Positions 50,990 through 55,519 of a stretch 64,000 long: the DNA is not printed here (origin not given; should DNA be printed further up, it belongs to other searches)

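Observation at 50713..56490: Three-gene Rhs polymorphic-toxin module: discoidin/Ig accessory protein, 1,409-aa Rhs, membrane immunity candidate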

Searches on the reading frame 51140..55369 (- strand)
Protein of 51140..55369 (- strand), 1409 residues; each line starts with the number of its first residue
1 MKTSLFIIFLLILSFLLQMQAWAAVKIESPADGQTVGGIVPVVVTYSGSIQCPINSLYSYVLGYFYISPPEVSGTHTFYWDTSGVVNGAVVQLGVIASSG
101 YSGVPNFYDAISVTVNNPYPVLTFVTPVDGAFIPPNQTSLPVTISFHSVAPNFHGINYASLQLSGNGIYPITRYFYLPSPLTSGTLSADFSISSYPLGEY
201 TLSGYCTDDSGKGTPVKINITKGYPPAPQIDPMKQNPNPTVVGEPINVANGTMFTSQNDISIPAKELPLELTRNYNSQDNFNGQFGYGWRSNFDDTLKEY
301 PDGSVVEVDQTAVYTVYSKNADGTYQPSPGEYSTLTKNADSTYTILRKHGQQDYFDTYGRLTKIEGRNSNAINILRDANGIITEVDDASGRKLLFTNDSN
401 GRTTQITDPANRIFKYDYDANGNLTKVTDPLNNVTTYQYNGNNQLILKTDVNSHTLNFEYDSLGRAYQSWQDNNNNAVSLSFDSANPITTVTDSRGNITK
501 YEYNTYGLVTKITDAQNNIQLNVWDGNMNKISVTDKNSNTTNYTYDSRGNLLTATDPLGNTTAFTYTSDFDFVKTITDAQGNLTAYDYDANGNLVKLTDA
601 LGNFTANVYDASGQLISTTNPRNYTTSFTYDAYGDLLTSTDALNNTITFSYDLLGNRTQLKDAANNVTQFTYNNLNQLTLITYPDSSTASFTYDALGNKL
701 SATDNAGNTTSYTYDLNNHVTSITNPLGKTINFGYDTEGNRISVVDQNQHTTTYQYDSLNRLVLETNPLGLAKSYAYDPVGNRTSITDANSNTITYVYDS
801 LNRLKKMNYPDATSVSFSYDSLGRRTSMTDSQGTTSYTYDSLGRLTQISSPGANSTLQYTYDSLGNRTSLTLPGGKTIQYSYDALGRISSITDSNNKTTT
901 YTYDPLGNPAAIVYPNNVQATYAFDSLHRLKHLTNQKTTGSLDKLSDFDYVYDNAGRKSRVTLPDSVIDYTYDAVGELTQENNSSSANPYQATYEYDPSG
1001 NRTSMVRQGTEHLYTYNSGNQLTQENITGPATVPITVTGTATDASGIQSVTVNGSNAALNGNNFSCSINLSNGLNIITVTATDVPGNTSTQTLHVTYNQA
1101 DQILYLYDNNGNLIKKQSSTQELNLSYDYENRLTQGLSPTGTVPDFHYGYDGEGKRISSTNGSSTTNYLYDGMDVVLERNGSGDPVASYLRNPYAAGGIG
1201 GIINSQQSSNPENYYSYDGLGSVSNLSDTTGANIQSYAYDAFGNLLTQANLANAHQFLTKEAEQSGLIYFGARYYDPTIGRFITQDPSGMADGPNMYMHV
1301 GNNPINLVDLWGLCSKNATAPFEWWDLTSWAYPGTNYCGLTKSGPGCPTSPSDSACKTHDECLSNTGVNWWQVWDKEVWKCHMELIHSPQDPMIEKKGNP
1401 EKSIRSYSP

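Call 3: search_protein_families(library=pfam, proteins=[window:51140-55369:-], max_evalue=0.01)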
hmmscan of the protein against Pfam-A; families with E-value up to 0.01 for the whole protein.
window:51140-55369:- (1409 aa): 5 families
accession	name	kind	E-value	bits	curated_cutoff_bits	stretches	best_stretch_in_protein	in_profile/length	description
PF05593.20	RHS_repeat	-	1.2e-112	366.9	22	16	882-916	1-35/38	RHS Repeat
PF20148.4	DUF6531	-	1e-17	64.7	24.1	1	243-310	1-67/74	Domain of unknown function (DUF6531)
PF09136.16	Glucodextran_B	-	2.5e-11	43.8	27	1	1034-1098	18-82/83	Glucodextranase, domain B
PF25023.1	TEN_YD-shell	-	1e-09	37.5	50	2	753-899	627-765/909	Teneurin YD-shell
PF08398.15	Phospholip_A2_4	-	0.0044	17.7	23.9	1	1329-1362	2-36/80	Phospholipase A2-like domain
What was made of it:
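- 52076..52270 (-): Ig-like (Glucodextran_B-type) domain inserted in the shell (residues 1034-1098). Pfam PF09136, 43.8 bits against cut-off 27 (call 3).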

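Call 4: search_protein_families(library=ncbifam, proteins=[window:51140-55369:-], max_evalue=0.01)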
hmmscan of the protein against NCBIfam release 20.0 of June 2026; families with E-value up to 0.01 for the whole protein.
window:51140-55369:- (1409 aa): 3 families
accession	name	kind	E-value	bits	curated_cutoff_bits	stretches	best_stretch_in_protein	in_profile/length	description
TIGR01643.1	YD_repeat_2x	repeat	2.8e-86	280.9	15.8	16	861-902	1-42/42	YD repeat-containing protein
NF041261.1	RHS_core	equivalog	6.1e-64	216.4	2000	4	626-883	429-688/1261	RHS element core protein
TIGR03696.1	Rhs_assc_core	domain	1.9e-20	73.2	32.5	1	1239-1313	1-76/76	RHS repeat-associated core domain-containing protein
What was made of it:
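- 51656..54439 (-): YD/RHS-repeat shell (residues about 311-1238). YD_repeat_2x, E 2.8e-86 (calls 3, 4).
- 51431..51655 (-): Rhs-associated core (residues 1239-1313) with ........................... Predicted autoproteolytic boundary after L1313. TIGR03696, 73.2 bits against cut-off 32.5 (call 4).
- On Rhs / YD-repeat polymorphic toxin: YD_repeat_2x E 2.8e-86 (calls 3, 4).
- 16 RHS repeats, DUF6531 and Rhs_assc_core (calls 3, 4).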

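Call 52: find_related_loci(query=window:51143-55369:-, collection=genome_contigs, flank=7000)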
Query window:51143-55369:- (1409 aa) in genome_contigs; peptide patterns used: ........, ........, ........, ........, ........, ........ (x = any residue, [..] = any of these).
58 stretches matched a pattern, but none encodes a relative of the query by tblastn (E <= 1e-3).
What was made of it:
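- On T6SS-delivered Rhs effector: The source genome was not retrievable from genome_contigs (call 52).
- Tried and rejected: The genome_contigs scan with the whole Rhs found no relatives (call 52).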

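Call 75: search_solved_structures(query=window:51143-55369:-, max_evalue=0.00001)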
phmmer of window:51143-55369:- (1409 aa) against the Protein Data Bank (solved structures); distinct sequences matched with E-value up to 0.00001: 38.
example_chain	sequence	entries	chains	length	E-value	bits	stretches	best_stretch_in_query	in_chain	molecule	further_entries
7q97_A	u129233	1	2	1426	3.8e-74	253.6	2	244-947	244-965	Rhs family protein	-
8h8a_A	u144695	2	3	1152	5.4e-63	216.6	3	526-928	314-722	Putative Rhs-family protein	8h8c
8h8b_A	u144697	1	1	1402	1.4e-62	215.3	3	543-929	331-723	Putative Rhs-family protein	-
8qja_A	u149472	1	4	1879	2.1e-62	214.6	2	242-952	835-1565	Putative type VI secretion system YD repeat-containing Rhs element Vgr protein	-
8qjb_A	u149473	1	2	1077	5.8e-50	173.4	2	240-876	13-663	T6SS-associated Rhs core domain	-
8qjd_A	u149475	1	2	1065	1.8e-47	165.2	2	243-875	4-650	Salmonella bongori Rhs core domain (residues 360-1420)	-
8qjc_A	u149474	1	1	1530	2.3e-47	164.9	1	240-1367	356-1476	T6SS-associated Rhs core and toxin domain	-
7pq5_L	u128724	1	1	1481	3.7e-47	164.1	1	241-875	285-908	Tre23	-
8uy4_A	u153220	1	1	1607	1.6e-42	148.8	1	406-1001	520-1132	Tse15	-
8uxt_A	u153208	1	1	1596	4.2e-41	144.1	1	406-1001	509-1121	Tse15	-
8cp6_B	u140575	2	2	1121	4.8e-40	140.6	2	620-869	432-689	Toxin protein Tse5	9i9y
9pt5_A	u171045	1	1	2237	1.7e-29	105.6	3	620-1023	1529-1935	Teneurin-like protein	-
9ifo_A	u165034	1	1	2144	8.5e-29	103.3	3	620-1023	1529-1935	Teneurin-Like Protein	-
6suq_A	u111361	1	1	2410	7.8e-15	57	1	1209-1322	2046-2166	TcdB2,TccC3,Genome polyprotein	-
6sup_A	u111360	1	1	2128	1.1e-14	56.5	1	1209-1313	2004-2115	TcdB2,TccC3,Cell division control protein 42 homolog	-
5kis_B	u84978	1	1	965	1.7e-12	49.3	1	1212-1313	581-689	RHS2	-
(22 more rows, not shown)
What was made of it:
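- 54650..55300 (-): Rhs N-terminal region (residues 24-240), possibly two Ig-like domains. It occupies the position of the PAAR/prePAAR region in T6SS Rhs proteins. Alignment to T6SS RhsA 7q97 begins at residue 244 in both proteins (call 75).
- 51656..54439 (-): Homology to solved Rhs cocoons 7q97, 8h8a, 8qja and 7pq5 (call 75).
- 51431..51655 (-): Aligns to TccC/YenC2 core regions (call 75).
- On Rhs / YD-repeat polymorphic toxin: Aligns to solved cocoons (call 75).
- Closest known: T6SS Rhs effectors. Same: The toxin is enclosed in the shell, and an immunity gene lies downstream (call 75).
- Residues 244-947 align to RhsA 7q97, E 3.8e-74 (call 75). The shell from residue 244 onward is closest to T6SS Rhs effectors (7q97, 8qja, 7pq5, Tse15, Tse5; call 75).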
